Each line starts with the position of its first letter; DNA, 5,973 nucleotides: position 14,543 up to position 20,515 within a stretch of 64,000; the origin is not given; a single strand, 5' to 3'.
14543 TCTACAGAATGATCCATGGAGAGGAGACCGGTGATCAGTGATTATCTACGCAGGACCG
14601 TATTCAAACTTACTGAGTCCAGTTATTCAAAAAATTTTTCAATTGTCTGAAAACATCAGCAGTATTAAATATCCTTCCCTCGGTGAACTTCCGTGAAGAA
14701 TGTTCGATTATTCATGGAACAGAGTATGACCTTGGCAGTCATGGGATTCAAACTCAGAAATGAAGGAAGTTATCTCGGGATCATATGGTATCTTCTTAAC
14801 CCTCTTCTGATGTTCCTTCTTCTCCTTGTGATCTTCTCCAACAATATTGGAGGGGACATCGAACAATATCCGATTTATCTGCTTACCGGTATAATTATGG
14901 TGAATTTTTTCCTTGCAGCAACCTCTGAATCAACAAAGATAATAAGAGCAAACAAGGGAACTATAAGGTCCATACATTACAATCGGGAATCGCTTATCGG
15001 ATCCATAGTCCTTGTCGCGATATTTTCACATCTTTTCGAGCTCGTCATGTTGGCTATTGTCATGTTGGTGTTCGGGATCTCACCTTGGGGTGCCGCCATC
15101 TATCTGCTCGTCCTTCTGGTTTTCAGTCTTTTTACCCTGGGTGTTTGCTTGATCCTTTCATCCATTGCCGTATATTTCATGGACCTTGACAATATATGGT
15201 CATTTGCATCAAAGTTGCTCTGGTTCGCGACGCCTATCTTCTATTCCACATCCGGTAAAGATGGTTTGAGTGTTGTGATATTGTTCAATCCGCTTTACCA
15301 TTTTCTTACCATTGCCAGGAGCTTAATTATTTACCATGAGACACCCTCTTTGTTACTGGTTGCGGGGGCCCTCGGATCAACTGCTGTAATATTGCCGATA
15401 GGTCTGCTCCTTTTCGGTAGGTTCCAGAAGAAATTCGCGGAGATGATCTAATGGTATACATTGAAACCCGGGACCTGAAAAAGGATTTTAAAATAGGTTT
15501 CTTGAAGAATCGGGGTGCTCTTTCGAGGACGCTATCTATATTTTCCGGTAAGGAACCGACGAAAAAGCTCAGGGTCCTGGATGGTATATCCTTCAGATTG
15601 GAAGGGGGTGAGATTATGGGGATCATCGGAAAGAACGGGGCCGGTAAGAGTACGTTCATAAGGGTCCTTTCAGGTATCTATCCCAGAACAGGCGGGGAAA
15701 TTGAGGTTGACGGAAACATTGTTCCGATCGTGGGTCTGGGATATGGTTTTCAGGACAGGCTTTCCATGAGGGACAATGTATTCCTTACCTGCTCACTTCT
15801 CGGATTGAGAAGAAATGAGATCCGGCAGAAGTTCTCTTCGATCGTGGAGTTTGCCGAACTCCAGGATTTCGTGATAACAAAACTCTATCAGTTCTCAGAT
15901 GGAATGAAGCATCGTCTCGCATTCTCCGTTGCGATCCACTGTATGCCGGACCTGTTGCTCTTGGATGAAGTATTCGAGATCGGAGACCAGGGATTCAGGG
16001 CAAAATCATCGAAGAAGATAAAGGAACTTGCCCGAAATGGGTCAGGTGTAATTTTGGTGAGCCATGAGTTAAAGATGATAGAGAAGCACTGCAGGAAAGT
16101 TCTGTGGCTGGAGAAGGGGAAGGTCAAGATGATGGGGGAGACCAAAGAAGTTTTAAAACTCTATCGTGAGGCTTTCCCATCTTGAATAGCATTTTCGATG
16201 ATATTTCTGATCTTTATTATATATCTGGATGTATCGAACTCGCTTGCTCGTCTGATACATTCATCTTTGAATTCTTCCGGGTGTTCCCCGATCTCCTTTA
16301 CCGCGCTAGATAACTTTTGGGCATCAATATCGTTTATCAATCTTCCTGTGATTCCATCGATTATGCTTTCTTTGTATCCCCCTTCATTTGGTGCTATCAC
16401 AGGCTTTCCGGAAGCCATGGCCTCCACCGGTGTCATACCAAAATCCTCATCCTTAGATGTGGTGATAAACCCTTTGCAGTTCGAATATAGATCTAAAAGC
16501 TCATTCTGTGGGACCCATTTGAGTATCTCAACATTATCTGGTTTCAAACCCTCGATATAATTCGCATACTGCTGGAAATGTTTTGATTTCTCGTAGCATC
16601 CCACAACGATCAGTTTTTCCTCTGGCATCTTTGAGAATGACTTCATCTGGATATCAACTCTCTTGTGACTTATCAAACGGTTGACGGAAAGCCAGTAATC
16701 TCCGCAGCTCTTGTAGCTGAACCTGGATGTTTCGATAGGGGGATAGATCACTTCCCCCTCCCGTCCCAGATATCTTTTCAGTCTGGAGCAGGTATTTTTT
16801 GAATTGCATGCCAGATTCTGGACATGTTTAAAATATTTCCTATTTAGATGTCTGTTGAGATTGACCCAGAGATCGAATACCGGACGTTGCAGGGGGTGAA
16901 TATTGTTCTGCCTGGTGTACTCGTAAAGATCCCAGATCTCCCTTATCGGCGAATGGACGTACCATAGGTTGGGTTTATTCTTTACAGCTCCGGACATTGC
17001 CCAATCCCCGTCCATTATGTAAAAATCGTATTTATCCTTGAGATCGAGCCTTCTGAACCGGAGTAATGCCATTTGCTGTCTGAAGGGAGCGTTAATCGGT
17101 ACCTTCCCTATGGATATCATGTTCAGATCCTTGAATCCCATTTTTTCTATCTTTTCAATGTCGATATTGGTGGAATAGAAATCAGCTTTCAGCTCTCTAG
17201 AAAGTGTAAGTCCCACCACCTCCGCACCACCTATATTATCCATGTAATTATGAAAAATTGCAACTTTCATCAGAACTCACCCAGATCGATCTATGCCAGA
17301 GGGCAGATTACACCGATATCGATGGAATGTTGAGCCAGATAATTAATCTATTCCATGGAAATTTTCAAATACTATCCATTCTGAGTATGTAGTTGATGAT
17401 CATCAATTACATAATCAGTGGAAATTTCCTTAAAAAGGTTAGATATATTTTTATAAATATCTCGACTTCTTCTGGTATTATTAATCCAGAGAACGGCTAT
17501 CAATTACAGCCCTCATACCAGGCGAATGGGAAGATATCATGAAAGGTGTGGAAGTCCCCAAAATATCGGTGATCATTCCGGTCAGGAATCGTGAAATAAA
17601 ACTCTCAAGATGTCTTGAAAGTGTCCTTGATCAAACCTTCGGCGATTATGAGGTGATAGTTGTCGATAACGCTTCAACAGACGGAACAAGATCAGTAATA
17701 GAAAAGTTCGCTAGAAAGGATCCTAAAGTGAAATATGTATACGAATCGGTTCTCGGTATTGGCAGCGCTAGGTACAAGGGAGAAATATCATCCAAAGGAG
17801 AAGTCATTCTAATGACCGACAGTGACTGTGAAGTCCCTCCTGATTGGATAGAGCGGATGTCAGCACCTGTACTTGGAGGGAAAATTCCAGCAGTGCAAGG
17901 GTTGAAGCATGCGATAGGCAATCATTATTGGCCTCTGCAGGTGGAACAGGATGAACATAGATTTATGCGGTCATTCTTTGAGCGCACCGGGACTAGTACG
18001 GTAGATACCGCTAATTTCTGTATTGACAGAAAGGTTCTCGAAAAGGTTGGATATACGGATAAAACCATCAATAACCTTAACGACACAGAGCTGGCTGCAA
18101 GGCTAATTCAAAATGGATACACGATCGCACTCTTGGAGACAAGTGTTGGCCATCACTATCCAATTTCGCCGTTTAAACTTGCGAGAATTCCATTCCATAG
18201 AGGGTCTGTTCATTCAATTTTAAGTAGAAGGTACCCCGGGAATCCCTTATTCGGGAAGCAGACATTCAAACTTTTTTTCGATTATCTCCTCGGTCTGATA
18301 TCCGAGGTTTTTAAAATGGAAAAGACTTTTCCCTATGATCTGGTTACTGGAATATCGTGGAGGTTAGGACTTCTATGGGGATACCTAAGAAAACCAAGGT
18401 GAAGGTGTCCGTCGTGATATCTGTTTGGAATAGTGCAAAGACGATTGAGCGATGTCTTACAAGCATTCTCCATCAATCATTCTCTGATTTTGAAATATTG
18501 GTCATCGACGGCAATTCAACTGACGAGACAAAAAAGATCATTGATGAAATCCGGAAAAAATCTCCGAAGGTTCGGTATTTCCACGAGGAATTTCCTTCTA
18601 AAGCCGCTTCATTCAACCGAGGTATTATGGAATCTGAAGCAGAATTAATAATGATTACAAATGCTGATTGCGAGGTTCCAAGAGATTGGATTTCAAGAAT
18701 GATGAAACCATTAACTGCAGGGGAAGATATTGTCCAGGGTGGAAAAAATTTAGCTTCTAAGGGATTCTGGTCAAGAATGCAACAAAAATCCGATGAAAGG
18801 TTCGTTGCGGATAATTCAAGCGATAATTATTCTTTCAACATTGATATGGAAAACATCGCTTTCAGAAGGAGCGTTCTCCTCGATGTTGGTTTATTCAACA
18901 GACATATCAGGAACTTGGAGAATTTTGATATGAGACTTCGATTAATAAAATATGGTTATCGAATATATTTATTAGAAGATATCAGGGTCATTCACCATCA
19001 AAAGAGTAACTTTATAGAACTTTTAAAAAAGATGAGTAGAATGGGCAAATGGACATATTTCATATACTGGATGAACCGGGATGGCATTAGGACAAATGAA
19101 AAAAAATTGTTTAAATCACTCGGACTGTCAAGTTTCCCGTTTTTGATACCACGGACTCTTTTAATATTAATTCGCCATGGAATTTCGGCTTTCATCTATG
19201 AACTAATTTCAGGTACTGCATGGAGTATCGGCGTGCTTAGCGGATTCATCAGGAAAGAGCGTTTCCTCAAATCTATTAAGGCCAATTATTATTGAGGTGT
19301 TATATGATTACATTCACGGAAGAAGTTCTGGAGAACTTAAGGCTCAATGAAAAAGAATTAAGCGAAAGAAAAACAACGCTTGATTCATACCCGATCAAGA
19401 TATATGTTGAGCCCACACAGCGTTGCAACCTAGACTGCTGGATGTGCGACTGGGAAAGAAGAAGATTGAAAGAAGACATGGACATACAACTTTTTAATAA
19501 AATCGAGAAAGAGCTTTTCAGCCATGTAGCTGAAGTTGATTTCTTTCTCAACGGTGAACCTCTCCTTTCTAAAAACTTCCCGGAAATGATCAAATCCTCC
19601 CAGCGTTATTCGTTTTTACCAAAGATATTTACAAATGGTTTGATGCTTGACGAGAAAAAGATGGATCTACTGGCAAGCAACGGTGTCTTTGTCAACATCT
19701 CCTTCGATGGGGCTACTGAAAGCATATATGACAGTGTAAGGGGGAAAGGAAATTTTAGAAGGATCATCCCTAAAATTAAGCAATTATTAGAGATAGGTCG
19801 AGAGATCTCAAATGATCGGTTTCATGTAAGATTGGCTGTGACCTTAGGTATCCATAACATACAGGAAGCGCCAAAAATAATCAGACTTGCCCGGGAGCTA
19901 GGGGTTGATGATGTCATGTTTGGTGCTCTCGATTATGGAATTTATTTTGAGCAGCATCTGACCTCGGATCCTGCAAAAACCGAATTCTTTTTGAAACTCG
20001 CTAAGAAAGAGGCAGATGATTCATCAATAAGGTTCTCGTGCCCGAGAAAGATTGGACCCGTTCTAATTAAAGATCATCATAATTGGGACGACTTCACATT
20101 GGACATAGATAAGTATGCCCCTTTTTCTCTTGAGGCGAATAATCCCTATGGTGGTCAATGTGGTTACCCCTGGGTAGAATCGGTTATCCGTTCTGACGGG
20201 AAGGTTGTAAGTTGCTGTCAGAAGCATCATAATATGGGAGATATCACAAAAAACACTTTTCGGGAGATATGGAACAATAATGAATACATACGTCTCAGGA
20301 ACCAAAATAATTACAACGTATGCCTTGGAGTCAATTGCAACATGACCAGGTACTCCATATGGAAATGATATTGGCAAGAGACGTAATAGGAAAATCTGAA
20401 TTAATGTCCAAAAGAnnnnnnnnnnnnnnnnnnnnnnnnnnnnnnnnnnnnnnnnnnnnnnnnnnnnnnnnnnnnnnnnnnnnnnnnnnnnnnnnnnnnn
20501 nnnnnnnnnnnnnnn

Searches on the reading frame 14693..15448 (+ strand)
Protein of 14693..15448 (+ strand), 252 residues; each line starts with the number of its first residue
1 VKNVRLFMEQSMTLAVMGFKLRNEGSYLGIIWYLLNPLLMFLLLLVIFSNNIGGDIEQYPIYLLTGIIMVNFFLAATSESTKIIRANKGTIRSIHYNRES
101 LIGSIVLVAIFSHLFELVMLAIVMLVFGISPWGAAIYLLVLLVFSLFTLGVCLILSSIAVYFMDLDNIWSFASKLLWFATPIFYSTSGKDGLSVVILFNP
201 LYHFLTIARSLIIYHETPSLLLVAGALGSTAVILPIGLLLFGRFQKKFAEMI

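Call 91: search_protein_families(library=pfam, proteins=[window:14693-15448:+], max_evalue=0.01)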
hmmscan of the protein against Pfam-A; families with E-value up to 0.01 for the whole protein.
window:14693-15448:+ (252 aa): 1 family
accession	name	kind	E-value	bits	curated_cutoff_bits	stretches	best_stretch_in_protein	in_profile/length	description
PF01061.29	ABC2_membrane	-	3.7e-13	49.9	26.9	1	10-211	2-209/211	ABC-2 type transporter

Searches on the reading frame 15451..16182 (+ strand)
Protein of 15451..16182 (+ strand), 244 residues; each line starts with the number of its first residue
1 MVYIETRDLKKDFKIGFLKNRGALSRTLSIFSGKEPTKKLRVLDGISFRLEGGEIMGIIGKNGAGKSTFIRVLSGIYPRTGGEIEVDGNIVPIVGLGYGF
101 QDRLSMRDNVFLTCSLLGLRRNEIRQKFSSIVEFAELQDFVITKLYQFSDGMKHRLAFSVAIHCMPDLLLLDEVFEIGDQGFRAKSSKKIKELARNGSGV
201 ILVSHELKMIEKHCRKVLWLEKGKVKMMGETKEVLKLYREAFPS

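Call 91: search_protein_families(library=pfam, proteins=[window:15451-16182:+], max_evalue=0.01)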
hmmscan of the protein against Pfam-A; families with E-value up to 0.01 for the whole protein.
window:15451-16182:+ (244 aa): 3 families
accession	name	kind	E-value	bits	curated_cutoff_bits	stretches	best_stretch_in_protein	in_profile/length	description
PF00005.33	ABC_tran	-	7.3e-22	78.9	25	1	43-174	1-135/137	ABC transporter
PF13304.12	AAA_21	-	2e-09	38.4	27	2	55-76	1-22/304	AAA domain, putative AbiEii toxin, Type IV TA system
PF02463.25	SMC_N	-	0.0057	16.5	40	0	55-71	26-42/220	RecF/RecN/SMC N terminal domain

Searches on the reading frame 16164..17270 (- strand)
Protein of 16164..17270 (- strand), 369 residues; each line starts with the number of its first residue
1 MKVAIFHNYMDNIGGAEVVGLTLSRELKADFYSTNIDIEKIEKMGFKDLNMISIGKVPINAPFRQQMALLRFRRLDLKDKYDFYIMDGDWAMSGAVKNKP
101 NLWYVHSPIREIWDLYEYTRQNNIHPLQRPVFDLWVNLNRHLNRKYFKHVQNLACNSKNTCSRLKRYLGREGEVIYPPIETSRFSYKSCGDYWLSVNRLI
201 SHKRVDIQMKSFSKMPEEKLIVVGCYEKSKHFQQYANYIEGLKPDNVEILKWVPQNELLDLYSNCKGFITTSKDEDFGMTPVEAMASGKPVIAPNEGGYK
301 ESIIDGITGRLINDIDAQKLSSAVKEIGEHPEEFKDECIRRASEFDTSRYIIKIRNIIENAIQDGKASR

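Call 13: search_protein_families(library=pfam, proteins=[window:16164-17270:-], max_evalue=0.01)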
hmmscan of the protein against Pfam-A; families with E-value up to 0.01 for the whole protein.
window:16164-17270:- (369 aa): 5 families
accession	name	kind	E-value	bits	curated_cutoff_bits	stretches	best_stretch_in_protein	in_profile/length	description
PF00534.26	Glycos_transf_1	-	3.4e-27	95.5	26.4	1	192-342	17-169/172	Glycosyl transferases group 1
PF13692.12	Glyco_trans_1_4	-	2.6e-19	70.3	27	1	194-327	5-139/142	Glycosyl transferases group 1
PF20706.3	GT4-conflict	-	1.6e-05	24.5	26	1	219-309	234-326/385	Family 4 Glycosyltransferase in conflict systems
PF13439.12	Glyco_transf_4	-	0.00012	22.6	28.5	1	13-183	1-170/170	Glycosyltransferase Family 4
PF13524.12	Glyco_trans_1_2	-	0.00012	22.4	25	1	238-335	27-119/144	Glycosyl transferase-like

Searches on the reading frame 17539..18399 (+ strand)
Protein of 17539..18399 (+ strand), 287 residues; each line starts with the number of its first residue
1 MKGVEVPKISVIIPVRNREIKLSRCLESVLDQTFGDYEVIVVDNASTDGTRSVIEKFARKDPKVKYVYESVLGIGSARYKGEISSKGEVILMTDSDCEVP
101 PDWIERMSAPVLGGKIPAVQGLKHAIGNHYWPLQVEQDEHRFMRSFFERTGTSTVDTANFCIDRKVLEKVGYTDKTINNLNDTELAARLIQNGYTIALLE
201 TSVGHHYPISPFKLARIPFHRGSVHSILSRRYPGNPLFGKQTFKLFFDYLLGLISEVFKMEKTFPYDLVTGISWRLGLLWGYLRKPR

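Call 13: search_protein_families(library=pfam, proteins=[window:17539-18399:+], max_evalue=0.01)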
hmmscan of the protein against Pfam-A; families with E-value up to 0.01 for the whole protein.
window:17539-18399:+ (287 aa): 5 families
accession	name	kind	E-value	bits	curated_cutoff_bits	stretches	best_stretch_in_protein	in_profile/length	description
PF00535.33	Glycos_transf_2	-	1.5e-31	110.1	23.3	1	10-170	1-167/168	Glycosyl transferase family 2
PF13641.12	Glyco_tranf_2_3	-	7.3e-17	62.6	27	1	7-203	1-208/230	Glycosyltransferase like family 2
PF10111.15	Glyco_tranf_2_2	-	1.9e-10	41.2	27.3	1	10-108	1-103/276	Glycosyltransferase like family 2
PF13632.12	Glyco_trans_2_3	-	1.3e-05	25.6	27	1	90-205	2-122/198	Glycosyl transferase family group 2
PF13506.12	Glyco_transf_21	-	2e-05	24.5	21.7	1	85-202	29-150/174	Glycosyl transferase family 21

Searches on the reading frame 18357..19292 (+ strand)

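Call 13: search_protein_families(library=pfam, proteins=[window:18357-19292:+], max_evalue=0.01)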
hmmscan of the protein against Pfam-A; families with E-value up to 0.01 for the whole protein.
window:18357-19292:+ (312 aa): 5 families
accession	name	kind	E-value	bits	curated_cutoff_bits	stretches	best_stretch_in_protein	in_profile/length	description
PF00535.33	Glycos_transf_2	-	4.2e-31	108.6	23.3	1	18-174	1-164/168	Glycosyl transferase family 2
PF13641.12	Glyco_tranf_2_3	-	1.3e-12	48.6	27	1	17-228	3-226/230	Glycosyltransferase like family 2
PF10111.15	Glyco_tranf_2_2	-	2.5e-11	44.1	27.3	1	18-117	1-104/276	Glycosyltransferase like family 2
PF13632.12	Glyco_trans_2_3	-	4.5e-08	33.6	27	1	165-279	75-183/198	Glycosyl transferase family group 2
PF13506.12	Glyco_transf_21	-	0.0026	17.7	21.7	1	82-209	18-150/174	Glycosyl transferase family 21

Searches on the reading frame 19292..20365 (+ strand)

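Call 91: search_protein_families(library=pfam, proteins=[window:19292-20365:+], max_evalue=0.01)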
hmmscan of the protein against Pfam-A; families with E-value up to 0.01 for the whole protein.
window:19292-20365:+ (358 aa): 2 families
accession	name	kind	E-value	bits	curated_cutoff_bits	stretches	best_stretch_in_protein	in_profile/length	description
PF04055.27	Radical_SAM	-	3e-15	57.2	29.5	1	39-198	1-164/166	Radical SAM superfamily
PF13186.11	SPASM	-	1.1e-11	45.3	21.5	1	290-349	1-66/67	Iron-sulfur cluster-binding domain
